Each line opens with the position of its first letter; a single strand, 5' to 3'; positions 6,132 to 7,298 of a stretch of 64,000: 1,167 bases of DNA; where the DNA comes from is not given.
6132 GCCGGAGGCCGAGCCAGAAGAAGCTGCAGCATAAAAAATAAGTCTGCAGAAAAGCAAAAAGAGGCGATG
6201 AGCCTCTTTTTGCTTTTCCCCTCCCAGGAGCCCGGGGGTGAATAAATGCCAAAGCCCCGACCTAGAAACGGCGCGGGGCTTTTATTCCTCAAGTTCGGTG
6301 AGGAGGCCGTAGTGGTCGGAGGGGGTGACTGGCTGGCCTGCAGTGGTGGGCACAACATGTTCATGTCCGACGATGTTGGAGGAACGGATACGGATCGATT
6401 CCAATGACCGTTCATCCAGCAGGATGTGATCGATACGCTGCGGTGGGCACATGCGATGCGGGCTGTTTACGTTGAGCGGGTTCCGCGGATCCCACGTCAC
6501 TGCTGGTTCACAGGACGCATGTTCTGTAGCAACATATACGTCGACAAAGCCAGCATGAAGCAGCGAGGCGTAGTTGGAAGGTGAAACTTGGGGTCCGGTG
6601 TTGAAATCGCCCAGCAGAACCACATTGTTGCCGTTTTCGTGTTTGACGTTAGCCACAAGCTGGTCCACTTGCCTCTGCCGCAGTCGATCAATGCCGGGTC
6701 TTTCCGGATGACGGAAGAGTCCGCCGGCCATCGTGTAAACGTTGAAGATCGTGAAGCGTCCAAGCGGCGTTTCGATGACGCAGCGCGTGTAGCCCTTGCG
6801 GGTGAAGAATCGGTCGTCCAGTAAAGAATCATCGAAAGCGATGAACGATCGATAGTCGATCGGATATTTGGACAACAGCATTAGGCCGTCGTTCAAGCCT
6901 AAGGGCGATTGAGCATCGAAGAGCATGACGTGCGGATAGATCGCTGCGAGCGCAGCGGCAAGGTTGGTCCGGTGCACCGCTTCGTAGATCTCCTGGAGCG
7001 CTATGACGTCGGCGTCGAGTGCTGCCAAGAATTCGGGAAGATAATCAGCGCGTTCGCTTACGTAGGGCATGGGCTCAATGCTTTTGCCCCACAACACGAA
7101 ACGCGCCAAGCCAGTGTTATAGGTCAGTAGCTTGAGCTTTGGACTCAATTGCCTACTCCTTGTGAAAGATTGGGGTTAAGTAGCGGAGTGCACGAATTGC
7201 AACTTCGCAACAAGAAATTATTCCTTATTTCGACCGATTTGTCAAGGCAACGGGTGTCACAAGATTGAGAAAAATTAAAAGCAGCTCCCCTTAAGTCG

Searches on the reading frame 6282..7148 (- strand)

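Call 11: search_protein_families(library=pfam, proteins=[window:6282-7148:-], max_evalue=0.1)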
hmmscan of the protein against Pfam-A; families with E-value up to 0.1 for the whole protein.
window:6282-7148:- (288 aa): 1 family
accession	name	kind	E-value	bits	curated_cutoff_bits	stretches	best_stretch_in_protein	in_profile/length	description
PF03372.29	Exo_endo_phos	-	2.7e-19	70.2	24.5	1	31-279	16-225/225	Endonuclease/Exonuclease/phosphatase family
